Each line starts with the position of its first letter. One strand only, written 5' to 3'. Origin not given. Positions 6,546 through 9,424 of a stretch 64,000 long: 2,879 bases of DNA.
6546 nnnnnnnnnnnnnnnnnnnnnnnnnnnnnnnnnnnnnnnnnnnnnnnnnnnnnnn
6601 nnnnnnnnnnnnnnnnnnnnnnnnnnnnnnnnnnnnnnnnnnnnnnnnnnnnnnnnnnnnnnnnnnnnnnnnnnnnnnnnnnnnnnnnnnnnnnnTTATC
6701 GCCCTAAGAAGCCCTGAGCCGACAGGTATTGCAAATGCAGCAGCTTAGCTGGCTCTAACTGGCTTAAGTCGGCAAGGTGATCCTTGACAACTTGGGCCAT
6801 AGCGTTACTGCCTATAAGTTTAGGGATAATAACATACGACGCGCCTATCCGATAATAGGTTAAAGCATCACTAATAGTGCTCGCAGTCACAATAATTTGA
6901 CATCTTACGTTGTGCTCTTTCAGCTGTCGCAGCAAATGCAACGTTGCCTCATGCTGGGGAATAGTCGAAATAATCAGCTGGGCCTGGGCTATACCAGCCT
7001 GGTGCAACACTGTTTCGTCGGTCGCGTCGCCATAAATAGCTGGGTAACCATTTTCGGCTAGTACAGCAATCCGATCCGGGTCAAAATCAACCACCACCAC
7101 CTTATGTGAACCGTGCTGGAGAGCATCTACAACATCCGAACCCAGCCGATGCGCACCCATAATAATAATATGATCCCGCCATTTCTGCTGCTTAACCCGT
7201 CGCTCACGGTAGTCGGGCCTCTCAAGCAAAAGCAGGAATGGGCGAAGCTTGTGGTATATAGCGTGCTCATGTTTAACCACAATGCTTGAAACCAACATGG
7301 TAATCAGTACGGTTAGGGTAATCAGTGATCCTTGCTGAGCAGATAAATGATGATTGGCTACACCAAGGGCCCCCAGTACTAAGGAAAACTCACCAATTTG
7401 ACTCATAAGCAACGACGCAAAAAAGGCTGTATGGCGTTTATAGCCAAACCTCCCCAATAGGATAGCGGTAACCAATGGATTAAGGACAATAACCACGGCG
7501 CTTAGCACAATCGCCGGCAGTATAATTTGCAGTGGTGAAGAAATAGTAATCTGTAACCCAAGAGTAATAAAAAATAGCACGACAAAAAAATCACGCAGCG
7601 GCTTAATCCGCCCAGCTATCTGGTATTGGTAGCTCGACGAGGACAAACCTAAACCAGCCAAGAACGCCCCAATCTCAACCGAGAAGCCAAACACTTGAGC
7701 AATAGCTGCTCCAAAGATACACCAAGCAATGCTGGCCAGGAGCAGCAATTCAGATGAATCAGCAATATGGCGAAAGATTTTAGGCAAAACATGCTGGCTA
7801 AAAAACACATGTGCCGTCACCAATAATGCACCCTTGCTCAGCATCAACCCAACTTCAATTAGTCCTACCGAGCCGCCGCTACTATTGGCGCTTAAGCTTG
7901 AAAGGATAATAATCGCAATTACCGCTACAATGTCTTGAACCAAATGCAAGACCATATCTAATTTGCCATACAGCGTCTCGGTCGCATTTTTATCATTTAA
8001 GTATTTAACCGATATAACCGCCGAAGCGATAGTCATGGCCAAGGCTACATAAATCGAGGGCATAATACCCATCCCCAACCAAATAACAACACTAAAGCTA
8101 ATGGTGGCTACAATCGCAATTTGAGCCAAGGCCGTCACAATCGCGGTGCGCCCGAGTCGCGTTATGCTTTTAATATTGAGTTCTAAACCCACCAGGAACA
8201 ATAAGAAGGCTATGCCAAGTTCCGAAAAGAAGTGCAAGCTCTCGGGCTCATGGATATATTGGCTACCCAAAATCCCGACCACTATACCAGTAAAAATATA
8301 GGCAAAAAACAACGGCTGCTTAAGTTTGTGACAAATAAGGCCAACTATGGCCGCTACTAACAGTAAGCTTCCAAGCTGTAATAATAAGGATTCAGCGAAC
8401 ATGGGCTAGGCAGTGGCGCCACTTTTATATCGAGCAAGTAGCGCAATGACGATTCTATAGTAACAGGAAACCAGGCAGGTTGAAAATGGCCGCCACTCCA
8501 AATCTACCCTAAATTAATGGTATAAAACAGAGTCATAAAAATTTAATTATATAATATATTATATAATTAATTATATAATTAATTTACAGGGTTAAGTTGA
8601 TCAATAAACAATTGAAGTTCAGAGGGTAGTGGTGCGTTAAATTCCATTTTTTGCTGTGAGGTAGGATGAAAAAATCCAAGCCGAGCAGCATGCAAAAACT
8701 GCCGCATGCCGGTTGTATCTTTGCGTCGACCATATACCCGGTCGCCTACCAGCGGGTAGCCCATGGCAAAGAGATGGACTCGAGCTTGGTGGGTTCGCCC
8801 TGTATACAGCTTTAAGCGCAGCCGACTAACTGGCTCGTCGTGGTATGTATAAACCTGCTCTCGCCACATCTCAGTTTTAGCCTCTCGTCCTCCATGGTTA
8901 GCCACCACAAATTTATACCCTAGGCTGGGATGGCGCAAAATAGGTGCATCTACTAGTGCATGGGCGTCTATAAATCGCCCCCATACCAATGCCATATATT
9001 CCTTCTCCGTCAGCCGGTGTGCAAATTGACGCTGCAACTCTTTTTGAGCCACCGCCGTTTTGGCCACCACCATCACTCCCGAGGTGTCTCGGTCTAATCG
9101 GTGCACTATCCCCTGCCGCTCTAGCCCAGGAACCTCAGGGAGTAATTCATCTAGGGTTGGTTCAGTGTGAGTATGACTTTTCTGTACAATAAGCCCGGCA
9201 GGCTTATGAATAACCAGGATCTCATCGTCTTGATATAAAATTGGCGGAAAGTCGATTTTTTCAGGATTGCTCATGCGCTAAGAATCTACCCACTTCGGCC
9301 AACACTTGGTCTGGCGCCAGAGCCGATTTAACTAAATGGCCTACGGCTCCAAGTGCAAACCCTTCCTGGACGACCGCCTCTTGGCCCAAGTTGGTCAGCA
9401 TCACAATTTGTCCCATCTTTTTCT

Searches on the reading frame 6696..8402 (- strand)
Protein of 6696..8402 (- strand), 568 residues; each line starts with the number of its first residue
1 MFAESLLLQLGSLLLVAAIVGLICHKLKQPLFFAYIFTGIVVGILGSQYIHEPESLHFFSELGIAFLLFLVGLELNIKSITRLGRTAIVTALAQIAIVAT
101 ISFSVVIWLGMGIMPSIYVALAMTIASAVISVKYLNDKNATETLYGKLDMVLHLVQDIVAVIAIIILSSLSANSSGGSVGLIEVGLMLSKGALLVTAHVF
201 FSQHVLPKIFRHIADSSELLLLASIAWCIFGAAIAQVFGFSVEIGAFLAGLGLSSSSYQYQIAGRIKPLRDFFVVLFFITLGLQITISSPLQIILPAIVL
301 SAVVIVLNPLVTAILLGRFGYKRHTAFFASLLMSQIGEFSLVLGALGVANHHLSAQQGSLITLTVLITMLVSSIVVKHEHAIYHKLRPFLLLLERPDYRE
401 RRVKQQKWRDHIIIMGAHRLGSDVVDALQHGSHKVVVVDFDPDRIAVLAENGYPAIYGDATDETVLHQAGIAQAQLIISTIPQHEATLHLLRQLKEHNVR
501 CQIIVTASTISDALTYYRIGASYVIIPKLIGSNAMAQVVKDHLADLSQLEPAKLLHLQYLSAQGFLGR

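Call 16: search_protein_families(library=pfam, proteins=[window:6696-8402:-])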
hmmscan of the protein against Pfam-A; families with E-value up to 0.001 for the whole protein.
window:6696-8402:- (568 aa): 3 families
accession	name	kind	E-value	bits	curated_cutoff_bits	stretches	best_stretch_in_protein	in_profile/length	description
PF00999.27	Na_H_Exchanger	-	2.6e-55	188.3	26.2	1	15-377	2-370/375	Sodium/hydrogen exchanger, transmembrane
PF02254.24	TrkA_N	-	4.7e-28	98.3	23.8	1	412-527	1-116/116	TrkA-N domain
PF03446.21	NAD_binding_2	-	0.00072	20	21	0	414-515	4-100/161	NAD binding domain of 6-phosphogluconate dehydrogenase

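Call 18: find_related_loci(query=window:6696-8402:-, collection=genome_contigs, flank=10000)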
Query window:6696-8402:- (568 aa) in genome_contigs; peptide patterns used: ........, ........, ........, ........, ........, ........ (x = any residue, [..] = any of these).
56 stretches matched a pattern; 2 encode a relative of the query (tblastn E <= 1e-3); 2 distinct loci.
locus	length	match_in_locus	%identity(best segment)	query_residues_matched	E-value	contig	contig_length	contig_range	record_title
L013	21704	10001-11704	60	5-568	0e+0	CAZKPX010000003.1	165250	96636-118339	MAG TPA_asm: uncultured Candidatus Saccharibacteria bacterium isolate SRP344714_co2_351 genome assembly, contig: NODE_16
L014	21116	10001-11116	23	4-378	2e-16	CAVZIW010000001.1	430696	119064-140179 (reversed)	MAG: Candidatus Bathyarchaeota archaeon isolate MFD02416.bin.1.260 genome assembly, contig: contig_12414, whole genome s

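Call 38: find_homologous_proteins(query=window:6696-8402:-, max_evalue=1e-50)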
Query window:6696-8402:- (568 aa): 1397 proteins with E <= 1e-50 among 8000 candidates; the best 120 are listed.
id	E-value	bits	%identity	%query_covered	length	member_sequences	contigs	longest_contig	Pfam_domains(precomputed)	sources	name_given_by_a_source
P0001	0.0e+0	1088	89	100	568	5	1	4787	PF00999.27,PF02254.25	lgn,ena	-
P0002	2.2e-274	929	75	100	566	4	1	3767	PF00999.27,PF02254.25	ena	-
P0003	6.6e-243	826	68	98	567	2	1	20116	PF00999.27,PF02254.25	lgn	-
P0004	1.5e-218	745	60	99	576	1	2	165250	PF00999.27,PF02254.25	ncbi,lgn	-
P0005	3.4e-217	741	89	67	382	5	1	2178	PF00999.27,PF02254.25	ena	-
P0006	1.5e-193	663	56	99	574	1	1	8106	PF00999.27,PF02254.25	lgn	-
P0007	6.2e-165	568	50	99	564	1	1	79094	PF00999.27,PF02254.25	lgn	-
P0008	8.7e-165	568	50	99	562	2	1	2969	PF00999.27,PF02254.25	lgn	-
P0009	4.3e-162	559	49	99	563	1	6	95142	PF00999.27,PF02254.25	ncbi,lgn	-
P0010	5.4e-162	559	50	99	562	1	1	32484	PF00999.27,PF02254.25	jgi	jgi:Kef-type K+ transport system membrane component KefB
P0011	2.8e-122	428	39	99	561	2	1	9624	PF00999.27,PF02254.25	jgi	-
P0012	1.1e-121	426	41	98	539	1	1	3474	PF00999.27,PF02254.25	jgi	jgi:Kef-type K+ transport system membrane component KefB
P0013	3.7e-120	421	40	95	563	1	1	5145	PF00999.27,PF02254.25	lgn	-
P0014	1.8e-119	418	39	99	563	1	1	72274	PF00999.27,PF02254.25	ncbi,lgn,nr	ncbi:MAG: cation:proton antiporter [Patescibacteria group bacterium]|nr:cation:proton antiporter [Pa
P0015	2.0e-119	418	41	95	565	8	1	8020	PF00999.27,PF02254.25,PF03446.22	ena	-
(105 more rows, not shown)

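Call 39: find_encoding_contigs(protein=P0001, flank=10000, max_places=5)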
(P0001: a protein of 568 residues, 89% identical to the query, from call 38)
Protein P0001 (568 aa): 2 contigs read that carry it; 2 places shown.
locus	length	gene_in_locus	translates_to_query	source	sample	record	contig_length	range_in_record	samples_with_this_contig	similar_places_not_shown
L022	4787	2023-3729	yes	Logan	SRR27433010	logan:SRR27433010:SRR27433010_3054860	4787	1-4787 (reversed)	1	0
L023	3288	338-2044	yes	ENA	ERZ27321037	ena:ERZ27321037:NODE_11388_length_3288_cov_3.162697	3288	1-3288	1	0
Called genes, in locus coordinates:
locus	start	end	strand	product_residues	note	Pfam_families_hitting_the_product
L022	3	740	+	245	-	?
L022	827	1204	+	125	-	PF00072:Response_reg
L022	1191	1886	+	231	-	PF00849:PseudoU_synth_2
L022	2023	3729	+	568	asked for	PF00999:Na_H_Exchanger, PF02254:TrkA_N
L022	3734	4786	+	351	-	?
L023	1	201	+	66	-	?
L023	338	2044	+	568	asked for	PF00999:Na_H_Exchanger, PF02254:TrkA_N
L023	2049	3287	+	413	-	?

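Call 40: find_encoding_contigs(protein=P0002, flank=10000, max_places=5)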
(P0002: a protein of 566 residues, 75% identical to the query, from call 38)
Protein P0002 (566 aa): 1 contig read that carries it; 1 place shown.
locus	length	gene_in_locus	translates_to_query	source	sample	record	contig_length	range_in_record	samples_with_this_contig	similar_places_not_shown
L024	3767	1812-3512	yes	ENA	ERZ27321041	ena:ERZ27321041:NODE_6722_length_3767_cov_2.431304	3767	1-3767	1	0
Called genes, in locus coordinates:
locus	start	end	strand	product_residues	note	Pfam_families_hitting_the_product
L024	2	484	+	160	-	?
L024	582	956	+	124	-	PF00072:Response_reg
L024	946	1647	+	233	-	PF00849:PseudoU_synth_2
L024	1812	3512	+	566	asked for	PF00999:Na_H_Exchanger, PF02254:TrkA_N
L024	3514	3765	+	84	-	?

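Call 41: find_encoding_contigs(protein=P0003, flank=10000, max_places=5)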
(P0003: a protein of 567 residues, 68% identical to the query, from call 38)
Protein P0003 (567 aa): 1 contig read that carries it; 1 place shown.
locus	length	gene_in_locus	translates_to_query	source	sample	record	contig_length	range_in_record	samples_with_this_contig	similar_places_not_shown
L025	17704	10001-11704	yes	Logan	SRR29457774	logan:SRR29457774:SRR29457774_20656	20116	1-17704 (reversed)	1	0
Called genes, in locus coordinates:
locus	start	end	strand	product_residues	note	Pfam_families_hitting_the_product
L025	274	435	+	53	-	-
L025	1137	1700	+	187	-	PF08207:EFP_N, PF09285:Elong-fact-P_C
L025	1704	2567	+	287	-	PF17032:Zn_ribbon_15 (faint), PF10571:UPF0547 (faint), PF12773:DZR, PF13240:Zn_Ribbon_1 (faint), PF13248:Zn_ribbon_3 (faint)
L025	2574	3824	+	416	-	PF00675:Peptidase_M16, PF05193:Peptidase_M16_C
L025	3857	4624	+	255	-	-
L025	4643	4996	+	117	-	PF01258:zf-dskA_traR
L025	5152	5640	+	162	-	-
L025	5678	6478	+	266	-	-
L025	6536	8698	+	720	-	PF16927:HisKA_7TM, PF13492:GAF_3 (weak), PF00512:HisKA, PF02518:HATPase_c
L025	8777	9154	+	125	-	PF00072:Response_reg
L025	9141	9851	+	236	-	PF00849:PseudoU_synth_2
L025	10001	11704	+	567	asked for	PF00999:Na_H_Exchanger, PF02254:TrkA_N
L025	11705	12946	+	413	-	PF01702:TGT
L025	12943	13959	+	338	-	PF13399:LytR_C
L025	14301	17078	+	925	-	PF26449:DUF8128, PF01935:DUF87, PF10412:TrwB_AAD_bind, PF12846:AAA_10 (faint)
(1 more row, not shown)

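Call 64: find_encoding_contigs(protein=window:6696-8402:-, flank=10000, max_places=10)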
Protein window:6696-8402:- (568 aa): 6 contigs read that carry it; 3 places shown.
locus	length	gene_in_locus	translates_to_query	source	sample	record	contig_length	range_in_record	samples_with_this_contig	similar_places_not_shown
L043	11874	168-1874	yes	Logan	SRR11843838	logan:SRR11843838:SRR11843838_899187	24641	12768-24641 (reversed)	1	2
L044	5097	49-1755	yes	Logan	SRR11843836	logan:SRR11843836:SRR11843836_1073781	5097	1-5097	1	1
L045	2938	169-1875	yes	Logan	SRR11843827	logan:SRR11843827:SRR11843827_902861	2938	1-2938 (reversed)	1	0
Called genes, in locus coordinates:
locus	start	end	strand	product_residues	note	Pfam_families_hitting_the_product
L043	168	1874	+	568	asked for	PF00999:Na_H_Exchanger, PF02254:TrkA_N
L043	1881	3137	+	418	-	PF01702:TGT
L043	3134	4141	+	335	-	PF13399:LytR_C (weak)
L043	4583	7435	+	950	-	PF26449:DUF8128, PF01935:DUF87, PF10412:TrwB_AAD_bind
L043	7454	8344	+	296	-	-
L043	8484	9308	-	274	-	PF14559:TPR_19 (weak), PF00515:TPR_1 (weak), PF07719:TPR_2 (weak), PF13181:TPR_8 (faint)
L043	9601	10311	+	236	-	PF20772:TACO1_YebC_N, PF01709:Transcrip_reg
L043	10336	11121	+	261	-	-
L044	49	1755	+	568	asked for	PF00999:Na_H_Exchanger, PF02254:TrkA_N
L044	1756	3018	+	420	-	PF01702:TGT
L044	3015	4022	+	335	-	PF13399:LytR_C (weak)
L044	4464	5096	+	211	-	?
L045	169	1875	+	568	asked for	PF00999:Na_H_Exchanger, PF02254:TrkA_N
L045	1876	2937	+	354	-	?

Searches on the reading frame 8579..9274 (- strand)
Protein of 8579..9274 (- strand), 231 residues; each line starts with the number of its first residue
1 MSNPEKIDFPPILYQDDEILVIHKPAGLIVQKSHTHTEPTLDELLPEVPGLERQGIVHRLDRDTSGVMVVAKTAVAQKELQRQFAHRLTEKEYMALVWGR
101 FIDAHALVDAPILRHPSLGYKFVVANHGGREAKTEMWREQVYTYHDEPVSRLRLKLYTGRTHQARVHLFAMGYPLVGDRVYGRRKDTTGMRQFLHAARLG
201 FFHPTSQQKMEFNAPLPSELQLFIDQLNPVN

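Call 15: find_encoding_contigs(protein=window:8579-9274:-, flank=10000, max_places=10)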
Protein window:8579-9274:- (231 aa): 1 contig read that carries it; 1 place shown.
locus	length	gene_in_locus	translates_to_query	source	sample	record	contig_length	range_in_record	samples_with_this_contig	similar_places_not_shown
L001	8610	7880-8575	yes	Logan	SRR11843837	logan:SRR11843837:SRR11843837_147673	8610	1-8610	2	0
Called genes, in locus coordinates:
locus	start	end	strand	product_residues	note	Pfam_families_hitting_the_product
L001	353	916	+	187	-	PF08207:EFP_N, PF09285:Elong-fact-P_C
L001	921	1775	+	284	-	PF17032:Zn_ribbon_15 (faint), PF12773:DZR, PF13240:Zn_Ribbon_1 (faint), PF13248:Zn_ribbon_3 (faint)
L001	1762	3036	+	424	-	PF00675:Peptidase_M16, PF05193:Peptidase_M16_C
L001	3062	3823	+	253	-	-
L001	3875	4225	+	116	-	PF01258:zf-dskA_traR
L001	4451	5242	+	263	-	-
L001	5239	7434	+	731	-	PF16927:HisKA_7TM, PF13185:GAF_2 (weak), PF13492:GAF_3 (weak), PF00512:HisKA, PF02518:HATPase_c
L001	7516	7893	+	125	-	PF00072:Response_reg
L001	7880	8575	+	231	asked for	PF00849:PseudoU_synth_2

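Call 16: search_protein_families(library=pfam, proteins=[window:8579-9274:-])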
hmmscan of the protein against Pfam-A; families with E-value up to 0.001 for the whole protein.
window:8579-9274:- (231 aa): 1 family
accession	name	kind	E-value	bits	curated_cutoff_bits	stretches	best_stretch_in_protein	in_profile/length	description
PF00849.27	PseudoU_synth_2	-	3.8e-28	99.1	26.8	1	19-168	2-150/152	RNA pseudouridylate synthase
